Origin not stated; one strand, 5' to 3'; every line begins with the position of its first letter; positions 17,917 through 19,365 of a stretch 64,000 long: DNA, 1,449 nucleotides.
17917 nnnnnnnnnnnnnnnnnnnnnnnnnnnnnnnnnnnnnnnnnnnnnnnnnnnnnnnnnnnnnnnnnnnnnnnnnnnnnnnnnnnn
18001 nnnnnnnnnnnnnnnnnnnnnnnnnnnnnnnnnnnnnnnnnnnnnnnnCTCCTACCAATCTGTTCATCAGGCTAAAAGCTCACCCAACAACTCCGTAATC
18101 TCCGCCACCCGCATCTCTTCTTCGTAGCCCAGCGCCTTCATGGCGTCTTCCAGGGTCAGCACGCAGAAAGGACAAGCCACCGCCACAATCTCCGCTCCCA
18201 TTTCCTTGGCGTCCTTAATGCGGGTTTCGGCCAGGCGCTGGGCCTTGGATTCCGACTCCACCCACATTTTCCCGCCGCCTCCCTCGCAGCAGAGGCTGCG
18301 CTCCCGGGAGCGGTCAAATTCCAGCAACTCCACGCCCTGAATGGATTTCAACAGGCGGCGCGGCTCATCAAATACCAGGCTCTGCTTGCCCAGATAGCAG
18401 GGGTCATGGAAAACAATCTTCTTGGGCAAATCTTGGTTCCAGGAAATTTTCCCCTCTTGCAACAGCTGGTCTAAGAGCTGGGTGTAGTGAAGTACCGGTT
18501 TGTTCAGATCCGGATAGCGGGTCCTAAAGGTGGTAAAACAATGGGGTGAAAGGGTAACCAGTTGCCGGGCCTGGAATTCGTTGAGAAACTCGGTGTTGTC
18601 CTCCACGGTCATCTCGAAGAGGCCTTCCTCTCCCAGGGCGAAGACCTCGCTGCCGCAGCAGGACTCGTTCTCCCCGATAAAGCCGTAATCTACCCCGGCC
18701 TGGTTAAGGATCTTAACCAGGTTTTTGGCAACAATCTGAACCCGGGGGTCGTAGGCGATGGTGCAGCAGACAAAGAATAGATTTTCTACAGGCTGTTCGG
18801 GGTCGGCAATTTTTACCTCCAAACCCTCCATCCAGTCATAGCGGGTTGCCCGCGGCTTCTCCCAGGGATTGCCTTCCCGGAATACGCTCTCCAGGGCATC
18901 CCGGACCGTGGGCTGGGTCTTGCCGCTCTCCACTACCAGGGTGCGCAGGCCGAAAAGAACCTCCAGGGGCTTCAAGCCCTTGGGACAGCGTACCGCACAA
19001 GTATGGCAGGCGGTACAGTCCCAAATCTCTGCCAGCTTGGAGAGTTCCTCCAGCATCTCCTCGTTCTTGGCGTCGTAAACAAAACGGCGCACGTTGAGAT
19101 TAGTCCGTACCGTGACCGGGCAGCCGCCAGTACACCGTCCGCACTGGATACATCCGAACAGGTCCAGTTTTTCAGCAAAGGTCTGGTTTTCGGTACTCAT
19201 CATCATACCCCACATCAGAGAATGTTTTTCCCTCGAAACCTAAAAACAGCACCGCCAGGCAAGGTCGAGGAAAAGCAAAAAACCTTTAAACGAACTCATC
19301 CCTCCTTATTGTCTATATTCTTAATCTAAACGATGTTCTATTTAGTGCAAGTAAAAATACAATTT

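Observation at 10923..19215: Co-transcribed HdrD-like/EtfBA/HdrA/MvhD/FlxCBA supercluster, a candidate electron-bifurcating or confurcating module that links Etf to heterodisulfide-reductase-type chemistry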

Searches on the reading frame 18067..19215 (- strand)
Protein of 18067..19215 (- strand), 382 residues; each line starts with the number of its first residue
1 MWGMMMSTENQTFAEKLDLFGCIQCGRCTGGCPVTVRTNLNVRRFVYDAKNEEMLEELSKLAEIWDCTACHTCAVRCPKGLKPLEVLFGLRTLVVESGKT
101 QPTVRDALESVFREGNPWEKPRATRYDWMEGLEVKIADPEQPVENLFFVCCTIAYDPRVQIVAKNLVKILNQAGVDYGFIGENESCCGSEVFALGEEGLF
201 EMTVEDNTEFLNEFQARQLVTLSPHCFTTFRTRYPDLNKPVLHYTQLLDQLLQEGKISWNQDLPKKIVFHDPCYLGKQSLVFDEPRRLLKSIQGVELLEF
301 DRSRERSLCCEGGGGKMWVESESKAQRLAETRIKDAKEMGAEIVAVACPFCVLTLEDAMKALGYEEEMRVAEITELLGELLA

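Call 4: search_protein_families(library=pfam, proteins=[window:18067-19215:-], max_evalue=0.001)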
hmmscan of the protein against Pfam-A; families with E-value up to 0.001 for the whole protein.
window:18067-19215:- (382 aa): 6 families
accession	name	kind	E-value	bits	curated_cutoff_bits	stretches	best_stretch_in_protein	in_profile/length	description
PF02754.22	CCG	-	2.6e-29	101.6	20.6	2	267-355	1-84/85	Cysteine-rich domain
PF13183.11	Fer4_8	-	3e-11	44.1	27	1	21-81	4-68/68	4Fe-4S dicluster domain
PF13534.11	Fer4_17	-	8e-11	42.8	22.2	1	22-81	2-60/61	4Fe-4S dicluster domain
PF13187.11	Fer4_9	-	3.6e-09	36.9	27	1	22-80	2-50/52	4Fe-4S dicluster domain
PF13237.11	Fer4_10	-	4.7e-08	33.3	25.5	1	17-78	4-53/53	4Fe-4S dicluster domain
PF12838.12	Fer4_7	-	0.00018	22.4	27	1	22-80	2-51/52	4Fe-4S dicluster domain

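Call 5: search_protein_families(library=ncbifam, proteins=[window:18067-19215:-], max_evalue=0.001)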
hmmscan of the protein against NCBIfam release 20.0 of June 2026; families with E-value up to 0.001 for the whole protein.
window:18067-19215:- (382 aa): 25 families
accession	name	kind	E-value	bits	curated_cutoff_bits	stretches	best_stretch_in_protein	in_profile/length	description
NF004898.0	PRK06259.1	equivalog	5e-49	167.2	385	1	9-379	123-486/488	fumarate reductase (CoM/CoB) subunit TfrB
NF045670.1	quin_L_LdhH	equivalog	1.5e-27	96.2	800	1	143-377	467-705/706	L-lactate dehydrogenase (quinone) large subunit LdhH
NF008369.0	PRK11168.1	equivalog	4.7e-22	78.4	278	2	145-357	169-382/401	anaerobic glycerol-3-phosphate dehydrogenase subunit C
TIGR03290.1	CoB_CoM_SS_C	equivalog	4.3e-20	72.2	160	1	22-116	4-97/144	CoB--CoM heterodisulfide reductase subunit C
NF045663.1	diclust_near_Sec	equivalog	2e-19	69.2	530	1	23-339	307-606/759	pyridine nucleotide-disulfide oxidoreductase/dicluster-binding protein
NF045724.1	ferredox_TmcB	equivalog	2.2e-18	66.1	735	1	52-379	87-426/430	electron transfer complex ferredoxin TmcB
TIGR03379.1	glycerol3P_GlpC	equivalog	2.1e-14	53.1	279.9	1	146-358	165-380/397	anaerobic glycerol-3-phosphate dehydrogenase subunit GlpC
NF041890.1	hdrC_Methbact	equivalog_domain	9.6e-14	51.4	270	1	10-106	19-113/192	ferredoxin:CoB-CoM heterodisulfide reductase subunit HdrC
NF041779.1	hetero_SS_HdrC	equivalog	2.8e-13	49.8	350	1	15-98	26-107/198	ferredoxin:CoB-CoM heterodisulfide reductase subunit HdrC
NF008434.0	PRK11274.1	equivalog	3.9e-12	45.8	333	0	261-358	299-391/409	glycolate oxidase subunit GlcF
NF045796.1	DsrK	equivalog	5.6e-12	45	400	1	240-351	298-412/453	sulfate reduction electron transfer complex DsrMKJOP subunit DsrK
NF045711.1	sulf_resp_HmcF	equivalog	3.9e-11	42.4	750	1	239-361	307-431/457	sulfate respiration complex iron-sulfur protein HmcF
NF038018.1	qmoC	equivalog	4.9e-11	42.7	300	1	21-101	19-98/360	quinone-interacting membrane-bound oxidoreductase complex subunit QmoC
NF004616.0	PRK05950.1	subfamily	2.6e-10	39.9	228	1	15-96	142-235/238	succinate dehydrogenase iron-sulfur subunit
TIGR00384.1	dhsB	subfamily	5.3e-08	32.6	88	1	13-85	133-216/222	succinate dehydrogenase and fumarate reductase iron-sulfur protein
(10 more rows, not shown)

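Call 14: find_homologous_proteins(query=window:18067-19215:-, max_evalue=1e-20)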
Query window:18067-19215:- (382 aa): 4222 proteins with E <= 1e-20 among 8000 candidates; the best 120 are listed.
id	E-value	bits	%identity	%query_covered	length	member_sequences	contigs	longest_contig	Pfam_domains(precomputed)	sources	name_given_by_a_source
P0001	1.0e-261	886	100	100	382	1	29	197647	PF13534.12,PF02754.22,PF13237.12,PF13183.12,PF13187.12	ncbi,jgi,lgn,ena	-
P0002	4.6e-261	883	100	100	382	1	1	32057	PF13534.12,PF02754.22,PF13237.12,PF13183.12,PF13187.12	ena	-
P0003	1.1e-258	876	100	99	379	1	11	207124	PF13534.12,PF02754.22,PF13237.12,PF13183.12,PF13187.12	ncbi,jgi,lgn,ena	jgi:Fe-S oxidoreductase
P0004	1.1e-257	872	99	100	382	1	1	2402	PF13534.12,PF02754.22,PF13237.12,PF13183.12,PF13187.12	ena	-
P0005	2.7e-257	871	100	99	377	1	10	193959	PF13534.12,PF02754.22,PF13237.12,PF13183.12,PF13187.12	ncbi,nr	ncbi:MAG TPA: (Fe-S)-binding protein [Bacillota bacterium]|nr:(Fe-S)-binding protein [Bacillota bact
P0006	2.8e-226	769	86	98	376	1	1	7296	PF13534.12,PF02754.22,PF13237.12,PF13183.12,PF13187.12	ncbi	ncbi:MAG: (Fe-S)-binding protein [Bacillota bacterium]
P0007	1.9e-220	750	82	99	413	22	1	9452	PF13534.12,PF02754.22,PF13237.12,PF13183.12,PF13187.12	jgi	-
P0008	1.0e-218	744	84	99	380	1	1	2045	PF13534.12,PF02754.22,PF13237.12,PF13183.12,PF13187.12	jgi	-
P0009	1.2e-218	744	81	99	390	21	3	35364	PF13534.12,PF02754.22,PF13237.12,PF13183.12,PF13187.12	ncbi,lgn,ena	-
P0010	5.6e-215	732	81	99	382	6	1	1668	PF13534.12,PF02754.22,PF13237.12,PF13183.12,PF13187.12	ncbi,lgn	-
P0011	7.1e-215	731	81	99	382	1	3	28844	PF12838.13,PF13534.12,PF02754.22,PF13237.12,PF13183.12,PF13187.12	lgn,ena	-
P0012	3.1e-214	729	80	98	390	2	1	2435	PF13534.12,PF02754.22,PF13237.12,PF13183.12,PF13187.12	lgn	-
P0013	3.7e-213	726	80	99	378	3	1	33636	PF13534.12,PF02754.22,PF13237.12,PF13183.12,PF13187.12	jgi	jgi:Fe-S oxidoreductase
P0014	7.1e-213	725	80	99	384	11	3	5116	PF13534.12,PF02754.22,PF13237.12,PF13183.12,PF13187.12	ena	-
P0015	7.4e-213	725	80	100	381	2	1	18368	PF13534.12,PF02754.22,PF13237.12,PF13183.12,PF13187.12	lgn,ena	-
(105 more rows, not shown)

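Call 16: find_related_loci(query=A1, collection=genome_contigs, flank=10000)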
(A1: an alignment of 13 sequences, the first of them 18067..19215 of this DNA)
Query A1 (382 aa) in genome_contigs; peptide patterns used: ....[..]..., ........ (x = any residue, [..] = any of these).
599 stretches matched a pattern (row limit reached: there are more); 570 encode a relative of the query (tblastn E <= 1e-3); the best 80 are kept; 80 distinct loci.
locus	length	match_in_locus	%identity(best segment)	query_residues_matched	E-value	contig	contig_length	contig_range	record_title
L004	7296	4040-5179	86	1-380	0e+0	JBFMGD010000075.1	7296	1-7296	MAG: Bacillota bacterium isolate MAG288 MAG288_75, whole genome shotgun sequence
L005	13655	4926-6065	81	1-380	0e+0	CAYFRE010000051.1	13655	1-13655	MAG TPA_asm: uncultured Syntrophomonadaceae bacterium isolate ERP107106_co2_176 genome assembly, contig: NODE_4071_lengt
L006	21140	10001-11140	82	1-380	0e+0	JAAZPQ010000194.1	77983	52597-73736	MAG: Bacillota bacterium isolate AS4GglBPBL_6 23025_AS4G, whole genome shotgun sequence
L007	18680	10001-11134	81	3-380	0e+0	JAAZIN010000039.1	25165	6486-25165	MAG: Bacillota bacterium isolate AS20ysBPTH_152 19477_AS20, whole genome shotgun sequence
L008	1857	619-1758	80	1-380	0e+0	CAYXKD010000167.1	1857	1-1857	MAG TPA_asm: uncultured Syntrophomonadaceae bacterium isolate binchicken_co39_259 genome assembly, contig: NODE_119708_l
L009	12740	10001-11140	81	1-380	0e+0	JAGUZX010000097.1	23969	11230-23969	MAG: Desulfovibrio sp. isolate DeMMO6_25 c_000000007069, whole genome shotgun sequence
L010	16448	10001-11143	79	1-381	0e+0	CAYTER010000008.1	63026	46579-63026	MAG TPA_asm: uncultured Syntrophomonadaceae bacterium isolate binchicken_co168_36 genome assembly, contig: NODE_705_leng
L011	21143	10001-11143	79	1-381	0e+0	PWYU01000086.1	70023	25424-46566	MAG: Syntrophomonadaceae bacterium isolate T3Sed10_148R1 T3-Sed10-C234, whole genome shotgun sequence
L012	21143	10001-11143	79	1-381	0e+0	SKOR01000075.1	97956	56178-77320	MAG: Syntrophomonadaceae bacterium isolate CSSed162cmA_337 CSSed16-2cmA-53, whole genome shotgun sequence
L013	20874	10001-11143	78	1-381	0e+0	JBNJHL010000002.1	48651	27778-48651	MAG: Bacillota bacterium isolate Y22_0dBSd3.bin.77 NODE_417_length_48651_cov_4.098822, whole genome shotgun sequence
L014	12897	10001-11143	78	1-381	0e+0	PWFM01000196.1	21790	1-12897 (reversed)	MAG: Syntrophomonadaceae bacterium isolate T1Sed10_36 T1-Sed10-C1934, whole genome shotgun sequence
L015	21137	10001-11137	78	3-381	0e+0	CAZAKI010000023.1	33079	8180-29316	MAG TPA_asm: uncultured Syntrophomonadaceae bacterium isolate binchicken_co334_126 genome assembly, contig: NODE_2157_le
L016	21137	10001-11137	78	1-379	0e+0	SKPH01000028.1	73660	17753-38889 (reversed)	MAG: Syntrophomonadaceae bacterium isolate CSSed162cmA_365R1 CSSed16-2cmA-155, whole genome shotgun sequence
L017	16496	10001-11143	78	1-381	0e+0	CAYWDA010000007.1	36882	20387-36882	MAG TPA_asm: uncultured Syntrophomonadaceae bacterium isolate SRP067234_co1_27 genome assembly, contig: k99_863235, whol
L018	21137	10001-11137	78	3-381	0e+0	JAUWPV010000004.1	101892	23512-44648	MAG: Bacillota bacterium isolate CSMAG_2485 CSMAG_2485_k141_318946_length_101892_cov_27.7003, whole genome shotgun seque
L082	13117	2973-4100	54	5-381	2e-145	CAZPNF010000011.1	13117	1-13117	MAG TPA_asm: uncultured bacterium isolate binchicken_co262_332 genome assembly, contig: NODE_5318_length_13117_cov_4.246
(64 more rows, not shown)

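Call 26: search_solved_structures(query=window:18067-19215:-, max_evalue=0.00001)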
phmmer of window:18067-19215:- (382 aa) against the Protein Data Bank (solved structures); distinct sequences matched with E-value up to 0.00001: 9.
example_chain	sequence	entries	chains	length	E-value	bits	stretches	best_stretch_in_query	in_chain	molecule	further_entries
9ojn_A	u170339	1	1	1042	5.6e-49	170.3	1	64-376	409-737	Iron-sulfur-binding reductase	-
5odc_C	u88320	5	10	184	1e-13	54.3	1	19-102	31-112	Heterodisulfide reductase, subunit C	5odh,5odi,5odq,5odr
9sfi_E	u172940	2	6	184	2e-13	53.3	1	17-101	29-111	H(2)/formate:CoB-CoM heterodisulfide,ferredoxin reductase subunit C2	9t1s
8rvv_C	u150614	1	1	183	2.6e-12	49.6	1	19-106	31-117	H(2):CoB-CoM heterodisulfide,ferredoxin reductase subunit C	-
8rvu_c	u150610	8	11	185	2.7e-12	49.6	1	19-106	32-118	H(2):CoB-CoM heterodisulfide,ferredoxin reductase subunit C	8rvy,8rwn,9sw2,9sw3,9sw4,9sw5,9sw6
7bkb_C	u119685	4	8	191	2.8e-12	49.5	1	21-109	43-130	CoB--CoM heterodisulfide reductase subunit C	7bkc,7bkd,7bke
8rvv_B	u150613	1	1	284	2.3e-07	33.4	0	262-378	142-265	H(2):CoB-CoM heterodisulfide,ferredoxin reductase subunit B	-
8rvu_b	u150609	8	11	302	2.9e-07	33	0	263-378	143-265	H(2):CoB-CoM heterodisulfide,ferredoxin reductase subunit B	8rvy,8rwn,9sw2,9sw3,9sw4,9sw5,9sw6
9sfi_C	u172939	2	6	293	6.1e-06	28.6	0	295-379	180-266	H(2)/formate:CoB-CoM heterodisulfide,ferredoxin reductase subunit B2 | Heterodisulfide reductase subunit B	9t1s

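Call 33: search_solved_structures(query=window:18067-19215:-, max_evalue=1e-10, show_alignments=2)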
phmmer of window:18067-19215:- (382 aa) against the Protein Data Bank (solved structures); distinct sequences matched with E-value up to 1e-10: 6.
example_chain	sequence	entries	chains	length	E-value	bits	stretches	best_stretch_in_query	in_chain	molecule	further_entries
9ojn_A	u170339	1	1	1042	5.6e-49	170.3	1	64-376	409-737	Iron-sulfur-binding reductase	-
5odc_C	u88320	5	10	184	1e-13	54.3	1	19-102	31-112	Heterodisulfide reductase, subunit C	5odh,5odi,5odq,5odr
9sfi_E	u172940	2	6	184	2e-13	53.3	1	17-101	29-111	H(2)/formate:CoB-CoM heterodisulfide,ferredoxin reductase subunit C2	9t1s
8rvv_C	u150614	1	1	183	2.6e-12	49.6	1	19-106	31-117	H(2):CoB-CoM heterodisulfide,ferredoxin reductase subunit C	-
8rvu_c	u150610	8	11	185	2.7e-12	49.6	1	19-106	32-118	H(2):CoB-CoM heterodisulfide,ferredoxin reductase subunit C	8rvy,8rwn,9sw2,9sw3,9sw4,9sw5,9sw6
7bkb_C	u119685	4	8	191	2.8e-12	49.5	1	21-109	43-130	CoB--CoM heterodisulfide reductase subunit C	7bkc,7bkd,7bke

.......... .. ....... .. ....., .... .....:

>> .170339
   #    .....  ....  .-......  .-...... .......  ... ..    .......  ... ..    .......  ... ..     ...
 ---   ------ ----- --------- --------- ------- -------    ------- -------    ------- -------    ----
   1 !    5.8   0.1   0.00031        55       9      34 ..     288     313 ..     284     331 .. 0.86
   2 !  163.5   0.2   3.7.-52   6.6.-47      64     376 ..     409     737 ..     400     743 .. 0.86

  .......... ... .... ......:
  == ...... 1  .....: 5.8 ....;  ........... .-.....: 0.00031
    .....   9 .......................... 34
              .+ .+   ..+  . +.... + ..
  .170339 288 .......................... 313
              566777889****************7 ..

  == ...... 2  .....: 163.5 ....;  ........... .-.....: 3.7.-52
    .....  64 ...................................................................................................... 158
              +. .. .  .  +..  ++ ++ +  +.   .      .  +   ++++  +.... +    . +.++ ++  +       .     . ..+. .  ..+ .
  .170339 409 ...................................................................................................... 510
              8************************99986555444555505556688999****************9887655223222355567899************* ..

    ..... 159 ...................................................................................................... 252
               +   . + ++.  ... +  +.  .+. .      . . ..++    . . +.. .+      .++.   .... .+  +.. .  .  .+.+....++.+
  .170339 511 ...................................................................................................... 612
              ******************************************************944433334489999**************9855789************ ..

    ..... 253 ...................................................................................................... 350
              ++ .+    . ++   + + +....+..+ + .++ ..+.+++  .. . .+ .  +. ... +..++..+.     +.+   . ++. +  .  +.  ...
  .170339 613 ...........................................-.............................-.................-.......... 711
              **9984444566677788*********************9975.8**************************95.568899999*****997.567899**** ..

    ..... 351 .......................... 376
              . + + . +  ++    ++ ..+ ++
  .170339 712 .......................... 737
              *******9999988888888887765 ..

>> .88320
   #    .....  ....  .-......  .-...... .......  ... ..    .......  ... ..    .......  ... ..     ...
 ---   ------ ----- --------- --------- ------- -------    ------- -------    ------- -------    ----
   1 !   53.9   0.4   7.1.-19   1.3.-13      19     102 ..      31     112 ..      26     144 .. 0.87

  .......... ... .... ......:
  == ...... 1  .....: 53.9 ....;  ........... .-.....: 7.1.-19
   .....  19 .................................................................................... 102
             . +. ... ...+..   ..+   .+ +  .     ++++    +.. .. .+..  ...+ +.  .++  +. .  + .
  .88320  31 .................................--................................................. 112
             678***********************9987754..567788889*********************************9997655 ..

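Call 72: predict_structure(alignment_id=A2)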
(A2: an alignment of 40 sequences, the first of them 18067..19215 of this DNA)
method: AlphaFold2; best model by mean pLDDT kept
length: 382 residues; sequences in the alignment: 40
mean_pLDDT: 69.2   pTM: 0.70
mean pLDDT of the five models: 69.2, 67.9, 66.3, 64.9, 64.8
residues with pLDDT >= 90: 134; 70-90: 78; 50-70: 43; < 50: 127
segments of 3 or more residues with pLDDT < 50: 1-12, 17-49, 61-88, 90-123, 311-324
pLDDT, mean of each block of 10 residues (from residue 1): 35 48 38 35 43 52 34 35 47 44 38 35 61 92 93 74 94 95 71 69 90 96 88 93 97 93 94 73 94 94 57 33 54 91 91 78 91 93 69
secondary structure, 60 per line:
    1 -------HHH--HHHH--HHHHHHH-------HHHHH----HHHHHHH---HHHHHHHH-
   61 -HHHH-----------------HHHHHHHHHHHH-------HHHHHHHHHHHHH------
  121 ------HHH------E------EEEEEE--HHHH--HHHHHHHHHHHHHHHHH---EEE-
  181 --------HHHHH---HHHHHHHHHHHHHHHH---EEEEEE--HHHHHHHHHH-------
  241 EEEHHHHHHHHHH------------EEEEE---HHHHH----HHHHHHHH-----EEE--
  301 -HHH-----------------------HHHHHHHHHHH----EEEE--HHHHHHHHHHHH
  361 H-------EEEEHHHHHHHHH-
elements in order: H13-16 H19-25 H33-37 H42-48 H52-59 H62-65 H83-94 H102-114 E143-148 H151-154 H157-173 E177-179 H189-193 H197-212 E216-221 H224-233 E241-243 H244-253 E266-270 H274-278 H283-290 E296-298 H328-338 E343-346 H349-361 E369-372 H373-381
